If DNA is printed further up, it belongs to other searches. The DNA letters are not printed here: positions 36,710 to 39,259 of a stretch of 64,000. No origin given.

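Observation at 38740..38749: In-frame G10 homopolymer inside a 749-aa sulfatase/LtaS-family membrane protein gene: candidate phase-variable surface-modification enzyme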

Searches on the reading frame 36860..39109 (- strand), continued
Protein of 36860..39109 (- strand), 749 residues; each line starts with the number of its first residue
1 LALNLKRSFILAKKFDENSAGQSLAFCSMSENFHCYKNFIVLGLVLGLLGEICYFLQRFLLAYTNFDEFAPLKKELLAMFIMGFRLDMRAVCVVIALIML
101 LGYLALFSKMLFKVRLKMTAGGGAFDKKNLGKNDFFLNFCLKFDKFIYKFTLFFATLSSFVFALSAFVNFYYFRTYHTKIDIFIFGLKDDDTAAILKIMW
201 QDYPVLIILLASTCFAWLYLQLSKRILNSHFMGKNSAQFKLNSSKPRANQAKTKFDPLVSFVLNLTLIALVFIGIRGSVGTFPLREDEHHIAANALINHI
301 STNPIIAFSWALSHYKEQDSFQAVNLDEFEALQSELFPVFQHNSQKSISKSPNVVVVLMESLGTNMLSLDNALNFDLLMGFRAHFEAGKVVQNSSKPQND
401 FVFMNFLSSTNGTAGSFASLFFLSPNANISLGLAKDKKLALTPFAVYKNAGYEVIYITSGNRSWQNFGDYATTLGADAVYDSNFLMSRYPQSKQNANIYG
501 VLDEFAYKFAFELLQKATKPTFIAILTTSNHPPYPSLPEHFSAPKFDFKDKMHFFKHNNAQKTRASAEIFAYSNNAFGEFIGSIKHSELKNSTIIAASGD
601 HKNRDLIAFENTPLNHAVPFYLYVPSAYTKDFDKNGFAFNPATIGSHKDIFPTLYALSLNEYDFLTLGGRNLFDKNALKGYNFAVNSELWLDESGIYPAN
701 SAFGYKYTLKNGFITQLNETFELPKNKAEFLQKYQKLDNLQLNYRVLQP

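Call 25: find_encoding_contigs(protein=P0113, flank=3000, max_places=10)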
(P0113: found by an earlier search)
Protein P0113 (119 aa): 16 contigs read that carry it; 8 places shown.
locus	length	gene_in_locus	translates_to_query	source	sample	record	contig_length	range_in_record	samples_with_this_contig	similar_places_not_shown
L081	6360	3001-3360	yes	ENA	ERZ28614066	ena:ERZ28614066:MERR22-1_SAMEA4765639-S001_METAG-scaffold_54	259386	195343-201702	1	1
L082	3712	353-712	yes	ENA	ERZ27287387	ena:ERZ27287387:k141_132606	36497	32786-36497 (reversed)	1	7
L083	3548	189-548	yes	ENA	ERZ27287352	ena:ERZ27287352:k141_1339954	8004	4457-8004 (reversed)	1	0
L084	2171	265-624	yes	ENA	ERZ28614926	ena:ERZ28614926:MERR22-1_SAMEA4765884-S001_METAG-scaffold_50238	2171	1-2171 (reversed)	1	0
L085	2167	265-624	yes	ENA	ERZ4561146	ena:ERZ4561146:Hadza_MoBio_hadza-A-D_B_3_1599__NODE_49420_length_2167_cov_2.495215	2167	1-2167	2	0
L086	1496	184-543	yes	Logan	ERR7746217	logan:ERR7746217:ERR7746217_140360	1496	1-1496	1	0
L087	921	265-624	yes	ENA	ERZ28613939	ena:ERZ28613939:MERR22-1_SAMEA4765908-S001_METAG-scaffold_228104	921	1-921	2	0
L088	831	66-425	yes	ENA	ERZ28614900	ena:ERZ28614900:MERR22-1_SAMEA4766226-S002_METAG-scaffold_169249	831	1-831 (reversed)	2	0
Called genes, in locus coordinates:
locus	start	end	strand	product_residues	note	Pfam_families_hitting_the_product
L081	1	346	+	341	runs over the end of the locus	PF03739:LptF_LptG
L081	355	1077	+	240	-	PF01416:PseudoU_synth_1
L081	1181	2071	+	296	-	PF00497:SBP_bac_3, PF10613:Lig_chan-Glu_bd (weak)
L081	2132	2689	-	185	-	PF13505:OMP_b-brl, PF01856:HP_OMP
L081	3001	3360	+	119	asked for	-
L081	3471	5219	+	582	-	PF00884:Sulfatase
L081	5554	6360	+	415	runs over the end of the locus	PF00909:Ammonium_transp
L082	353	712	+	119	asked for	-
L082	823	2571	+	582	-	PF00884:Sulfatase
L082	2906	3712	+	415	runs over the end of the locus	PF00909:Ammonium_transp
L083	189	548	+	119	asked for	-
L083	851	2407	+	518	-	PF00884:Sulfatase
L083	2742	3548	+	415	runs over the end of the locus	PF00909:Ammonium_transp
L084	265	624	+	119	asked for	-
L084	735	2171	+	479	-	?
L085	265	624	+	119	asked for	-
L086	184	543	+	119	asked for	-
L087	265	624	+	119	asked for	-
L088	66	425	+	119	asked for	-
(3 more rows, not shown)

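Call 28: search_solved_structures(query=window:36860-39109:-, max_evalue=0.01, show_alignments=2)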
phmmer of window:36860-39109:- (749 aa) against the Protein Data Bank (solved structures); distinct sequences matched with E-value up to 0.01: 2.
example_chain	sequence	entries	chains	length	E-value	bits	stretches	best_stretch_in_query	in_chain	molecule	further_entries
3lxq_A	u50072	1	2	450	2.6e-05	26.2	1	409-616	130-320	Uncharacterized protein VP1736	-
2w8d_A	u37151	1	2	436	0.0053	18.6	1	397-601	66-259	PROCESSED GLYCEROL PHOSPHATE LIPOTEICHOIC ACID SYNTHASE 2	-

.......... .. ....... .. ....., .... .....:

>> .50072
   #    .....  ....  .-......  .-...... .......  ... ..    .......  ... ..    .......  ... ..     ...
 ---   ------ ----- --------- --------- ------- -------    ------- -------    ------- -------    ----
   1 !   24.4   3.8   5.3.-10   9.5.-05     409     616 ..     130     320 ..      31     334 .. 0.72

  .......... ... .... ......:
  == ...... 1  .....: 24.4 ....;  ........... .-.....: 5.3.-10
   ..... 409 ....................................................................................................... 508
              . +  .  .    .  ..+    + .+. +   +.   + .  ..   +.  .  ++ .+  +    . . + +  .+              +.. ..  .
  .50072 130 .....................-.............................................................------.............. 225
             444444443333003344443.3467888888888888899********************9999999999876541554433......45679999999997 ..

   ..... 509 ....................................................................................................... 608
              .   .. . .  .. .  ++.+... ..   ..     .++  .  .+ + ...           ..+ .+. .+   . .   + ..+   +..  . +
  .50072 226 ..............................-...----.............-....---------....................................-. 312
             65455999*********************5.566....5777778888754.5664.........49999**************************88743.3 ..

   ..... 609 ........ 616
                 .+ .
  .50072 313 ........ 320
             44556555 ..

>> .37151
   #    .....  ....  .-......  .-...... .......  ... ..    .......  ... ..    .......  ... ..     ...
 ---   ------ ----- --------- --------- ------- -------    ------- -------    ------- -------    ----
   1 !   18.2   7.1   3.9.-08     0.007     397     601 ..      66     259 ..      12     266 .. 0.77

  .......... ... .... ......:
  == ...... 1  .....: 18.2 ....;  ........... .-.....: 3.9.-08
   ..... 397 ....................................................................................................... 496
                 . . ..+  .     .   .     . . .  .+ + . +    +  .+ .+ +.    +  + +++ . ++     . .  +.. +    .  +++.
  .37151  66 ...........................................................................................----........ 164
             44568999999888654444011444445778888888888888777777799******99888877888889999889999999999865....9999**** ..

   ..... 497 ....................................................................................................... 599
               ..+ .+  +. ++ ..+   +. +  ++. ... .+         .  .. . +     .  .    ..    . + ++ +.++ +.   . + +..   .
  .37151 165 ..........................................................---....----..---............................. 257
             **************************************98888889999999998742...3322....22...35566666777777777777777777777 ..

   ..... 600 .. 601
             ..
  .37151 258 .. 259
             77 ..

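Call 35: find_encoding_contigs(protein=P0120, flank=1500, max_places=10)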
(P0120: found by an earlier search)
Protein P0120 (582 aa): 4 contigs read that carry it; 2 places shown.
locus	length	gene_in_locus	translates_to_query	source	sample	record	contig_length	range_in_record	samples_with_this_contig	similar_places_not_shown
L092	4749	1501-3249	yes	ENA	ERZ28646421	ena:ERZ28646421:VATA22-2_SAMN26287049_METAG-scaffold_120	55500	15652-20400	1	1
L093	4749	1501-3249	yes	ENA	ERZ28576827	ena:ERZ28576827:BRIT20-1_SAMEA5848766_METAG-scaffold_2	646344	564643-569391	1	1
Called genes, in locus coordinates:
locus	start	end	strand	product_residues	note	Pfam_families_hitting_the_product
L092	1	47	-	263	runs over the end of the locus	PF00460:Flg_bb_rod, PF22692:LlgE_F_G_D1, PF06429:Flg_bbr_C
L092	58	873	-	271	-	PF00460:Flg_bb_rod, PF22692:LlgE_F_G_D1, PF06429:Flg_bbr_C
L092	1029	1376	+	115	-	-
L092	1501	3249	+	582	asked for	PF00884:Sulfatase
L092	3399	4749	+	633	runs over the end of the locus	PF00140:Sigma70_r1_2, PF04542:Sigma70_r2, PF04539:Sigma70_r3, PF04545:Sigma70_r4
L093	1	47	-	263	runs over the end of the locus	PF00460:Flg_bb_rod, PF22692:LlgE_F_G_D1, PF06429:Flg_bbr_C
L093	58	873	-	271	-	PF00460:Flg_bb_rod, PF22692:LlgE_F_G_D1, PF06429:Flg_bbr_C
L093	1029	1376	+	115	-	-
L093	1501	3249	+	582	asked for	PF00884:Sulfatase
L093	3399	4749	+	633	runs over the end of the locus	PF00140:Sigma70_r1_2, PF04542:Sigma70_r2, PF04539:Sigma70_r3, PF04545:Sigma70_r4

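Call 36: find_encoding_contigs(protein=P0115, flank=1500, max_places=10)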
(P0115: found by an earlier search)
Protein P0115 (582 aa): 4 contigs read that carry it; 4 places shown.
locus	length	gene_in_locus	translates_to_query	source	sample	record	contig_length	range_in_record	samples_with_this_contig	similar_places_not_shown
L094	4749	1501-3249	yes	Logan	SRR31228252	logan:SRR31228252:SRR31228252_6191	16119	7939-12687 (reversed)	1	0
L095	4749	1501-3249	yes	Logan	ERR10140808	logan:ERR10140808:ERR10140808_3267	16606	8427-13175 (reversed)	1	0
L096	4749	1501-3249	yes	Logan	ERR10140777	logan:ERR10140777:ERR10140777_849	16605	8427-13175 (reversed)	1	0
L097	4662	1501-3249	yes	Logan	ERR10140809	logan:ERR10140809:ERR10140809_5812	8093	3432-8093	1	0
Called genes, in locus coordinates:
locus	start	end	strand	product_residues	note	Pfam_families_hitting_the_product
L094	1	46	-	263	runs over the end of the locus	PF00460:Flg_bb_rod, PF22692:LlgE_F_G_D1, PF06429:Flg_bbr_C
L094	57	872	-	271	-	PF00460:Flg_bb_rod, PF22692:LlgE_F_G_D1, PF06429:Flg_bbr_C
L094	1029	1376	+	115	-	-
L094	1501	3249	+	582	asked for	PF00884:Sulfatase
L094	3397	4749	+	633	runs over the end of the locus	PF00140:Sigma70_r1_2, PF04542:Sigma70_r2, PF04539:Sigma70_r3, PF04545:Sigma70_r4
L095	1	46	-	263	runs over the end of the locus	PF00460:Flg_bb_rod, PF22692:LlgE_F_G_D1, PF06429:Flg_bbr_C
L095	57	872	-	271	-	PF00460:Flg_bb_rod, PF22692:LlgE_F_G_D1, PF06429:Flg_bbr_C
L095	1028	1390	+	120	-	-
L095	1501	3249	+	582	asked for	PF00884:Sulfatase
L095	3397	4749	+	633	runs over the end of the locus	PF00140:Sigma70_r1_2, PF04542:Sigma70_r2, PF04539:Sigma70_r3, PF04545:Sigma70_r4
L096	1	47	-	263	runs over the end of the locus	PF00460:Flg_bb_rod, PF22692:LlgE_F_G_D1, PF06429:Flg_bbr_C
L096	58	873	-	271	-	PF00460:Flg_bb_rod, PF22692:LlgE_F_G_D1, PF06429:Flg_bbr_C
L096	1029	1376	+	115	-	-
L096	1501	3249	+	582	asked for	PF00884:Sulfatase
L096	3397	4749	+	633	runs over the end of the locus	PF00140:Sigma70_r1_2, PF04542:Sigma70_r2, PF04539:Sigma70_r3, PF04545:Sigma70_r4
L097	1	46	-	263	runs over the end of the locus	PF00460:Flg_bb_rod, PF22692:LlgE_F_G_D1, PF06429:Flg_bbr_C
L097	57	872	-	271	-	PF00460:Flg_bb_rod, PF22692:LlgE_F_G_D1, PF06429:Flg_bbr_C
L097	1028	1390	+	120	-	-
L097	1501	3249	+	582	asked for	PF00884:Sulfatase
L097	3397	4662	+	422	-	?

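Call 50: predict_structure(alignment_id=A1)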
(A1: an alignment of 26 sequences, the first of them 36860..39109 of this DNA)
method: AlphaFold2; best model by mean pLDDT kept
length: 749 residues; sequences in the alignment: 26
mean_pLDDT: 77.2   pTM: 0.67
mean pLDDT of the five models: 77.2, 76.8, 75.6, 75.4, 74.2
residues with pLDDT >= 90: 205; 70-90: 338; 50-70: 102; < 50: 104
segments of 3 or more residues with pLDDT < 50: 1-30, 121-132, 177-194, 232-255, 280-286, 423-431, 464-466
pLDDT, mean of each block of 10 residues (from residue 1): 38 36 41 76 89 88 69 74 84 89 84 70 46 68 88 94 85 55 36 52 80 94 85 39 34 53 78 69 52 65 69 56 84 90 80 94 91 92 94 75 87 65 47 64 90 93 59 85 88 79 94 97 89 72 87 85 88 96 97 95 83 89 88 83 91 92 87 86 87 87 89 88 87 86 76
secondary structure, 60 per line:
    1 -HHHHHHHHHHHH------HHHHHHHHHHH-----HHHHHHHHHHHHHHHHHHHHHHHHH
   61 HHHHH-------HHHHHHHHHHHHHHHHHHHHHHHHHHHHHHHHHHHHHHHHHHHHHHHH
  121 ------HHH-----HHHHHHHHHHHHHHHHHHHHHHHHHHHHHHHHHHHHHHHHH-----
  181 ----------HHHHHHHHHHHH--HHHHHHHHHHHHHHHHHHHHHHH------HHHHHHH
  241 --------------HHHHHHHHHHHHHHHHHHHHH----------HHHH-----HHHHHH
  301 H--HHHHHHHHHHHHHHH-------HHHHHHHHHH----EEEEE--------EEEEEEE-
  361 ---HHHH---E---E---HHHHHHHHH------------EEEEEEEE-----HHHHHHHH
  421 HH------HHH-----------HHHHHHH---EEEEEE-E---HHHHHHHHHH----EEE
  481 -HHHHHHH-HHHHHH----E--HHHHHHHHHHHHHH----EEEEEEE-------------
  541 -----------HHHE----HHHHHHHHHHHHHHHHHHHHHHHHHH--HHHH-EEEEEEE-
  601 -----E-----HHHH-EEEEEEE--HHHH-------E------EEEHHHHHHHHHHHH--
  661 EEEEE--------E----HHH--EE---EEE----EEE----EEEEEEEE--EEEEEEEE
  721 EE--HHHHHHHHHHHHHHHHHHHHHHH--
elements in order (helices of 4 or more, strands of 3 or more residues): H2-13 H20-30 H36-65 H73-120 H135-175 H191-202 H205-227 H234-240 H255-275 H286-289 H295-301 H304-318 H326-335 E340-344 E353-359 H364-367 H379-387 E400-407 H413-422 H443-449 E453-458 H464-473 E478-480 H482-488 H490-495 H503-516 E521-527 H560-585 H588-591 E593-599 H612-615 E617-623 H626-629 E644-646 H647-658 E661-665 E689-691 E696-698 E703-710 E713-722 H725-747

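Call 52: fold_search(model_id=the predicted structure, library=pdb)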
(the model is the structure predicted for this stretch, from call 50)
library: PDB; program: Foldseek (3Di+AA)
matches with E <= 10: 767; with E <= 0.001: 260
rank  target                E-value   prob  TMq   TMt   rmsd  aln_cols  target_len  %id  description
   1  3lxq_A                3.1e-16  1.00  0.41  0.72   5.6       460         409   19  The Crystal Structure of a Protein in the Alkaline Phosphatase Superfamily from Vibrio parahaemolyticus to 1.95A (released 2010-03-09)
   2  3lxq_B                6.6e-16  1.00  0.41  0.70   5.4       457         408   19  The Crystal Structure of a Protein in the Alkaline Phosphatase Superfamily from Vibrio parahaemolyticus to 1.95A (released 2010-03-09)
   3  4uor_J                6.1e-15  1.00  0.38  0.65   6.6       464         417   17  Structure of lipoteichoic acid synthase LtaS from Listeria monocytogenes in complex with glycerol phosphate (released 2014-08-27)
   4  4uop_B                7.1e-15  1.00  0.39  0.67   5.6       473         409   15  Crystal structure of the lipoteichoic acid synthase LtaP from Listeria monocytogenes (released 2014-08-27)
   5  4uoo_A                1.2e-14  1.00  0.39  0.66   6.0       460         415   18  Structure of lipoteichoic acid synthase LtaS from Listeria monocytogenes (released 2014-08-27)
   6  2w5r                  1.7e-14  1.00  0.38  0.64   6.3       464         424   17  Structure-based mechanism of lipoteichoic acid synthesis by Staphylococcus aureus LtaS. (released 2009-02-03)
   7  4uor_A                1.7e-14  1.00  0.38  0.64   6.6       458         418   17  Structure of lipoteichoic acid synthase LtaS from Listeria monocytogenes in complex with glycerol phosphate (released 2014-08-27)
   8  4uop_A                1.8e-14  1.00  0.38  0.66   5.6       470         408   15  Crystal structure of the lipoteichoic acid synthase LtaP from Listeria monocytogenes (released 2014-08-27)
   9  2w5q                  3.1e-14  1.00  0.39  0.65   5.9       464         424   16  Structure-based mechanism of lipoteichoic acid synthesis by Staphylococcus aureus LtaS. (released 2009-02-03)
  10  4uor_K                8.5e-14  1.00  0.40  0.68   5.8       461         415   17  Structure of lipoteichoic acid synthase LtaS from Listeria monocytogenes in complex with glycerol phosphate (released 2014-08-27)
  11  2w8d_B                1.0e-13  1.00  0.40  0.68   5.7       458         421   16  Distinct and essential morphogenic functions for wall- and lipo- teichoic acids in Bacillus subtilis (released 2009-03-03)
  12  4uor_C                1.5e-13  1.00  0.38  0.65   6.5       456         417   19  Structure of lipoteichoic acid synthase LtaS from Listeria monocytogenes in complex with glycerol phosphate (released 2014-08-27)
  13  2w8d_A                2.2e-13  1.00  0.42  0.72   4.4       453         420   16  Distinct and essential morphogenic functions for wall- and lipo- teichoic acids in Bacillus subtilis (released 2009-03-03)
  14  6xlp_A                1.1e-12  1.00  0.31  0.38  19.7       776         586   12  Structure of the essential inner membrane lipopolysaccharide-PbgA complex (released 2020-08-26)
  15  6v8q_A                5.6e-12  1.00  0.34  0.43  17.7       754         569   12  Structure of an inner membrane protein required for PhoPQ regulated increases in outer membrane cardiolipin (released 2020-03-18)
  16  5fgn                  1.3e-10  1.00  0.33  0.44  17.1       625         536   13  Integral membrane protein lipooligosaccharide phosphoethanolamine transferase A (EptA) from Neisseria meningitidis (released 2017-02-15)
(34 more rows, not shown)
